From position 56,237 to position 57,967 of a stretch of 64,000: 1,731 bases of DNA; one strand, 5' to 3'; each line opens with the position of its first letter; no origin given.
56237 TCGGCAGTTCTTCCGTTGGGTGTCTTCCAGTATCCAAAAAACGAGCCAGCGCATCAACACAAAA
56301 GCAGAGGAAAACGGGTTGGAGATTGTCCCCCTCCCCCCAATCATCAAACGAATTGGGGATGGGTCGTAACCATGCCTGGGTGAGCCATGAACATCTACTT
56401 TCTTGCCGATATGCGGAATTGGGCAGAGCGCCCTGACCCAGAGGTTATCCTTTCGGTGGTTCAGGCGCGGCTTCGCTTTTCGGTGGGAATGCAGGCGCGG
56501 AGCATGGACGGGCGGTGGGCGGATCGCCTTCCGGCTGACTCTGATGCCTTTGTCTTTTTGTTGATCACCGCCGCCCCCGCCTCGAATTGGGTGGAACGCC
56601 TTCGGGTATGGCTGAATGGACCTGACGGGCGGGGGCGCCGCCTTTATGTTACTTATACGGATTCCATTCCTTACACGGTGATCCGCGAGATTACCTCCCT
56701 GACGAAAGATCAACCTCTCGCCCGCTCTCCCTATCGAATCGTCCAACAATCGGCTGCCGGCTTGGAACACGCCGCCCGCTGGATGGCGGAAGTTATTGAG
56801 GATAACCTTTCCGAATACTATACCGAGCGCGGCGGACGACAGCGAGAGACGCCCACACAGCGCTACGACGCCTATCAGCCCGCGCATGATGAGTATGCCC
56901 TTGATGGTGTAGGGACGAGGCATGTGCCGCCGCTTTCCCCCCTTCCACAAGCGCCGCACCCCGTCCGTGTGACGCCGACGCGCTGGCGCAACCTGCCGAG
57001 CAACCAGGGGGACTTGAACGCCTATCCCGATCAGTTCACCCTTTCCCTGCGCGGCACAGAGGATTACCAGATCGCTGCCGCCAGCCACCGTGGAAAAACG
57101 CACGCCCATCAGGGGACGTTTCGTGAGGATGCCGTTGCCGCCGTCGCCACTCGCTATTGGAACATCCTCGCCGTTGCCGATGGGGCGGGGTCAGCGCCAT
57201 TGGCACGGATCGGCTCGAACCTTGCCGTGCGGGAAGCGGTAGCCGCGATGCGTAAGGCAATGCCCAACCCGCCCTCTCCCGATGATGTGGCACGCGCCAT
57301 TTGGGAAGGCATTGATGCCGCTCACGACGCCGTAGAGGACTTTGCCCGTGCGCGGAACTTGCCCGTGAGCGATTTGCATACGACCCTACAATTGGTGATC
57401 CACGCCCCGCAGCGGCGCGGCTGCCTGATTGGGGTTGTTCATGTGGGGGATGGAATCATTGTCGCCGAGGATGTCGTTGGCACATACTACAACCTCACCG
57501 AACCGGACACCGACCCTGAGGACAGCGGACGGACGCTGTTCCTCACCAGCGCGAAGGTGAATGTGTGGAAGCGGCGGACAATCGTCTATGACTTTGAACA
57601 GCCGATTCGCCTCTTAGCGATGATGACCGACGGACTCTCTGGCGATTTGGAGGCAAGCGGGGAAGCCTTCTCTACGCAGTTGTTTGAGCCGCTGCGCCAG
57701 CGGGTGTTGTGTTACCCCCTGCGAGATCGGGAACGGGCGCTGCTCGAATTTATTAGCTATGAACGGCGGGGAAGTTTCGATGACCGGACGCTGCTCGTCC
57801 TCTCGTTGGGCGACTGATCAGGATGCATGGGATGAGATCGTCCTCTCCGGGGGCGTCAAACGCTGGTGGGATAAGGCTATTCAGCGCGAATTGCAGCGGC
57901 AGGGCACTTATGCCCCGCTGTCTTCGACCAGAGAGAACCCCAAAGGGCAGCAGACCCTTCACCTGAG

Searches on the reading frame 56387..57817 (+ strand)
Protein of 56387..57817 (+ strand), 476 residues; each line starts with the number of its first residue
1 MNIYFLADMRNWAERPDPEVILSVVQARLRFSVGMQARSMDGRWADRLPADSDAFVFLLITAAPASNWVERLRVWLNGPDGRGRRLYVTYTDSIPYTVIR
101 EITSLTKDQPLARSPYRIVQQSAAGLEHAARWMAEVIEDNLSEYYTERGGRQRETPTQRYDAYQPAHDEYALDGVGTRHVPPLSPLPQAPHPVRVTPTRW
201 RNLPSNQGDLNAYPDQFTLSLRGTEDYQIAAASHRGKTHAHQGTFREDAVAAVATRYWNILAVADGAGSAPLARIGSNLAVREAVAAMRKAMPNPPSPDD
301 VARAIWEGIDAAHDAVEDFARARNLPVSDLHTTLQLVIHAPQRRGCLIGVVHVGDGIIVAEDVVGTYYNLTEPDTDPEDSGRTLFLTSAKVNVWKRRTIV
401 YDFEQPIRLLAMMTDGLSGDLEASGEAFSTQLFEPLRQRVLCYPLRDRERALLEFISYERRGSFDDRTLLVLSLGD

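Call 43: find_encoding_contigs(protein=window:56387-57817:+, flank=10000, max_places=1)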
Protein window:56387-57817:+ (476 aa): 23 contigs read that carry it; 1 place shown.
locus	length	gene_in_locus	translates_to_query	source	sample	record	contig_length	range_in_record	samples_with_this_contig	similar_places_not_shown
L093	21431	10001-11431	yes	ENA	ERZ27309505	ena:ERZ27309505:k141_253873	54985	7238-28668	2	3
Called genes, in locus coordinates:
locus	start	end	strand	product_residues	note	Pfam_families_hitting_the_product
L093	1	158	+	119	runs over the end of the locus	-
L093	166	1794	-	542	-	PF01433:Peptidase_M1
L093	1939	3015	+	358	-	PF01547:SBP_bac_1, PF13531:SBP_bac_11, PF13416:SBP_bac_8, PF13343:SBP_bac_6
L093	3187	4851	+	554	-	PF00528:BPD_transp_1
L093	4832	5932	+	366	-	PF00005:ABC_tran, PF13304:AAA_21 (faint)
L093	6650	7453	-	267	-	PF00290:Trp_syntA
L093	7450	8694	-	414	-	PF00291:PALP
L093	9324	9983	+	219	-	PF00092:VWA, PF13519:VWA_2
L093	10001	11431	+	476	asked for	PF13672:PP2C_2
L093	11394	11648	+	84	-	-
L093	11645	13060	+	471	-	PF00069:Pkinase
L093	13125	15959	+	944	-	PF22544:HYDIN_VesB_CFA65-like_Ig (faint)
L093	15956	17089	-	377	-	PF00988:CPSase_sm_chain, PF00117:GATase, PF07722:Peptidase_C26 (weak)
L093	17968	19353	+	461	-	PF02469:Fasciclin, PF12849:PBP_like_2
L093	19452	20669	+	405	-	PF00528:BPD_transp_1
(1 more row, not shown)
